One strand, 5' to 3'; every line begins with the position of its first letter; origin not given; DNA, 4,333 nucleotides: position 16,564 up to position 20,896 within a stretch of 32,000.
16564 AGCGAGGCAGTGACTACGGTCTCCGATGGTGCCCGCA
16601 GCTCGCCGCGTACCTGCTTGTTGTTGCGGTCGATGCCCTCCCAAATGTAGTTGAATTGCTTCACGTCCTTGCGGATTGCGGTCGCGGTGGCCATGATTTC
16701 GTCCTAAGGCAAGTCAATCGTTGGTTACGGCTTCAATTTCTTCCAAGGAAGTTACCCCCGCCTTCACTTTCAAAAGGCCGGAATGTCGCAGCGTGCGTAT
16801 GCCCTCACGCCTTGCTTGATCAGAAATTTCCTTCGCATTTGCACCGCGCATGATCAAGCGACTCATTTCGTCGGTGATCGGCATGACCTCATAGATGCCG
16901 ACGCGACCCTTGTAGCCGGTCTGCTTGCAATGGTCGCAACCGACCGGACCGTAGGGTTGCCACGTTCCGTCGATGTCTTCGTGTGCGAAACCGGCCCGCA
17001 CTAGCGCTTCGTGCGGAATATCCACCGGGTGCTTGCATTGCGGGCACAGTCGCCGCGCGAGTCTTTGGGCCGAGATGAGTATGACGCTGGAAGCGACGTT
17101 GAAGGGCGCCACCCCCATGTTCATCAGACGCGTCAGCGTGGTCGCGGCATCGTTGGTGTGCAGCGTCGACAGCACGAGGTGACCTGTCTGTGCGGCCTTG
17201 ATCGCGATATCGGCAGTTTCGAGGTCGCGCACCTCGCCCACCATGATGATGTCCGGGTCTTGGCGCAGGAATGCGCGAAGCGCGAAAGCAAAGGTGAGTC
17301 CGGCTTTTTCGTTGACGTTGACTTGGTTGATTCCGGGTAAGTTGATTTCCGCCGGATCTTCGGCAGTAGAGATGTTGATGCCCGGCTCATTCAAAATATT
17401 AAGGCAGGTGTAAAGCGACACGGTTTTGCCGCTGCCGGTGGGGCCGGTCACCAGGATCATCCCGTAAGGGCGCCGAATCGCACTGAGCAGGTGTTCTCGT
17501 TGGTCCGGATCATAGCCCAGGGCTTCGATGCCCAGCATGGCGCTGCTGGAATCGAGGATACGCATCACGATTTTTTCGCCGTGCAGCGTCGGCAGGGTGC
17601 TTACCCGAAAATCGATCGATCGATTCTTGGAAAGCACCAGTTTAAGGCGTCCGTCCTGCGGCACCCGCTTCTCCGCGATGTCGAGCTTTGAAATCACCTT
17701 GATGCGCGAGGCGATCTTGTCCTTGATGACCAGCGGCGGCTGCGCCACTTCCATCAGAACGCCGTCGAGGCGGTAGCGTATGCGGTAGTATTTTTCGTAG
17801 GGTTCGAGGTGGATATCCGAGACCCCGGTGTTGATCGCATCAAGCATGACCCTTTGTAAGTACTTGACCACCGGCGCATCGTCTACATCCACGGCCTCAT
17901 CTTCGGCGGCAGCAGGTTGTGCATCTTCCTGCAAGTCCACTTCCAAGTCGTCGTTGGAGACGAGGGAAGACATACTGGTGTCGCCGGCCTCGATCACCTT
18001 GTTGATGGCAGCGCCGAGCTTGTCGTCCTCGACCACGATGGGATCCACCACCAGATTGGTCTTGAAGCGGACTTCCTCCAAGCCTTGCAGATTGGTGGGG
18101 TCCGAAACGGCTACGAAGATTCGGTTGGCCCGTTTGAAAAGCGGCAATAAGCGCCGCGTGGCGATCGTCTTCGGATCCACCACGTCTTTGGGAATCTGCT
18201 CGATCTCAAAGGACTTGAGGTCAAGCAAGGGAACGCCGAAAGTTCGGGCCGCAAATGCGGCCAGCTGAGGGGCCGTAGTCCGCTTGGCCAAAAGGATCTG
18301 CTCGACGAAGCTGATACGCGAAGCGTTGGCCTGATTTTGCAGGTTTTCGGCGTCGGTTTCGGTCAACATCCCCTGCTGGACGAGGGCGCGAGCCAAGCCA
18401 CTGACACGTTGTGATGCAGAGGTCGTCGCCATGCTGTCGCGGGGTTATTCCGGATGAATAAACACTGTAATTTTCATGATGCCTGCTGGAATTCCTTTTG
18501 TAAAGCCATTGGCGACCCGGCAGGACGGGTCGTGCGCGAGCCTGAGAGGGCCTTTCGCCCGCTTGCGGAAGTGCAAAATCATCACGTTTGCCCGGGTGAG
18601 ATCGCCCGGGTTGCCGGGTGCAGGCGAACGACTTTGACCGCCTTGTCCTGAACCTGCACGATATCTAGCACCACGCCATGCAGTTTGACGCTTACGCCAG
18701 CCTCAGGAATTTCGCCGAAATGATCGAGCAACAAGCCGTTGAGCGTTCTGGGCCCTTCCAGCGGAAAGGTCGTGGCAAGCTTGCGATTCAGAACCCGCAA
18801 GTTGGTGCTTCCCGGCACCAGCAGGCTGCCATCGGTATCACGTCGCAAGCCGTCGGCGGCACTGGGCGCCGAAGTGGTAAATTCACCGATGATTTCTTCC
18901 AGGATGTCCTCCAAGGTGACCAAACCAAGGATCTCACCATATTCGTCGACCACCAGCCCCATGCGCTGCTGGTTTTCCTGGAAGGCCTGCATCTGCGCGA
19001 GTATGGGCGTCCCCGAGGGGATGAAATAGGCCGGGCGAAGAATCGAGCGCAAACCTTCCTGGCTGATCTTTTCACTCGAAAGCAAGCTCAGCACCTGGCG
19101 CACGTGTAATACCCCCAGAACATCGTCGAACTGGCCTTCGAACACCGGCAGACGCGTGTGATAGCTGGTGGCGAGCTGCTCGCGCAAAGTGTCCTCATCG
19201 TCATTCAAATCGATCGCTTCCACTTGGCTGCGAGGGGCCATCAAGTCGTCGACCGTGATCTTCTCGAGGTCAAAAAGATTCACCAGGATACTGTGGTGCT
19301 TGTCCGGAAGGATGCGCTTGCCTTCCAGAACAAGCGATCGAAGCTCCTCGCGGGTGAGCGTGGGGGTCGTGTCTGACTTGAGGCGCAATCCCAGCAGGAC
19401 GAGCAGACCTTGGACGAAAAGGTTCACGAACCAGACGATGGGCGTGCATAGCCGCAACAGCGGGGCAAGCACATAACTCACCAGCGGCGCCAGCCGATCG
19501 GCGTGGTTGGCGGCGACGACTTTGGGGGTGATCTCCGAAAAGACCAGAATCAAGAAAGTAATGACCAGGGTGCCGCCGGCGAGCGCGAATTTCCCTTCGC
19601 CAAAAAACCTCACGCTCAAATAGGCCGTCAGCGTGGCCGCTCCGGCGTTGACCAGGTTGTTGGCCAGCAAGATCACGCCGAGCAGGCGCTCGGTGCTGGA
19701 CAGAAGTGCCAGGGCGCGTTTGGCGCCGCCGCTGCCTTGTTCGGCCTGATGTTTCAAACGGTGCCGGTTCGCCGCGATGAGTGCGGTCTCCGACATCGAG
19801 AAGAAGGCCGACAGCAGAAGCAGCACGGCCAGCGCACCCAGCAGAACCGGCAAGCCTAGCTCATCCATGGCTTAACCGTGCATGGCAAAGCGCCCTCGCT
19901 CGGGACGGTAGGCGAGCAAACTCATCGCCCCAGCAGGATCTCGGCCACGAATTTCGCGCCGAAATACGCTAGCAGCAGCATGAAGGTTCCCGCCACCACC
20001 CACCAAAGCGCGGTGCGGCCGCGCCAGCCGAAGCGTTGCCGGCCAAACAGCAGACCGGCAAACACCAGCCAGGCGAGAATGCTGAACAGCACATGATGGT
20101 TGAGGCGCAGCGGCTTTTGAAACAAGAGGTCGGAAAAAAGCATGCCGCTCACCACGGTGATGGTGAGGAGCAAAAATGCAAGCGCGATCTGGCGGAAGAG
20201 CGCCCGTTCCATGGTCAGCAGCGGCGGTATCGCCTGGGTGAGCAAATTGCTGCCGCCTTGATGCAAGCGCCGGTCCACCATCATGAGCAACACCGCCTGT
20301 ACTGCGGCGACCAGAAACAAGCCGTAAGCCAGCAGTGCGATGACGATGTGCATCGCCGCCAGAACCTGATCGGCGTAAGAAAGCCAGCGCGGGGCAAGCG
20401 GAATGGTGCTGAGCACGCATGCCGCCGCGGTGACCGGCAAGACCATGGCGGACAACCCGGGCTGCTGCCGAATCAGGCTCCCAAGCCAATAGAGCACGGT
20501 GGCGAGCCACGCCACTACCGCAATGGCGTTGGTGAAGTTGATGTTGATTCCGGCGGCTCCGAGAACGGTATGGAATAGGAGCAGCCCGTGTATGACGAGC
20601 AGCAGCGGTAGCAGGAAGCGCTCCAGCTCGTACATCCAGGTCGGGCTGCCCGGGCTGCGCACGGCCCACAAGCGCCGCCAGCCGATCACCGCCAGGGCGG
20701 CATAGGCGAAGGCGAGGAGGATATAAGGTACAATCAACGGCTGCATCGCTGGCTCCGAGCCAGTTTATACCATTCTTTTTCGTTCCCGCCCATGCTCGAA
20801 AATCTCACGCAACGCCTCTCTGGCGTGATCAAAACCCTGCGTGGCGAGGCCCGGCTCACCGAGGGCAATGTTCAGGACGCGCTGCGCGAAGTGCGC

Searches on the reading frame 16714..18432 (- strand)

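Call 86: search_protein_families(library=pfam, proteins=[window:16714-18432:-], max_evalue=0.00001)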
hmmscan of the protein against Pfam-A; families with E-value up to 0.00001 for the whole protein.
window:16714-18432:- (572 aa): 2 families
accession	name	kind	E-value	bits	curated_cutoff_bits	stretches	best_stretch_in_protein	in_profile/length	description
PF00437.27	T2SSE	-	3e-151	503.7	24.9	1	183-567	3-369/370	Type II/IV secretion system protein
PF05157.20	MshEN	-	1.1e-14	54.6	23.1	1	65-146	1-83/90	MshEN domain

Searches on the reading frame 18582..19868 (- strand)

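Call 86: search_protein_families(library=pfam, proteins=[window:18582-19868:-], max_evalue=0.00001)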
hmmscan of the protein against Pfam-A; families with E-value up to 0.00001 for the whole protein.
window:18582-19868:- (428 aa): 3 families
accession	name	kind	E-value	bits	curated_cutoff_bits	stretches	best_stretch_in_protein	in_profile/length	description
PF01595.25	CNNM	-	3.1e-48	164.3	28.4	1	14-184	4-172/181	Cyclin M transmembrane N-terminal domain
PF03471.22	CorC_HlyC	-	1.6e-15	57.3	27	1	344-418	3-79/81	Transporter associated domain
PF00571.33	CBS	-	2.9e-11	44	24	1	278-327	7-56/57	CBS domain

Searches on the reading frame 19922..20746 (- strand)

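Call 86: search_protein_families(library=pfam, proteins=[window:19922-20746:-], max_evalue=0.00001)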
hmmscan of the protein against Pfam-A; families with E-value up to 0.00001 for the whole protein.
window:19922-20746:- (274 aa): 1 family
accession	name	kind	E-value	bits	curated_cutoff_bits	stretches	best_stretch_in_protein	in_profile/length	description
PF01578.25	Cytochrom_C_asm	-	9.2e-28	97.8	29.9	1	47-271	7-211/212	Cytochrome C assembly protein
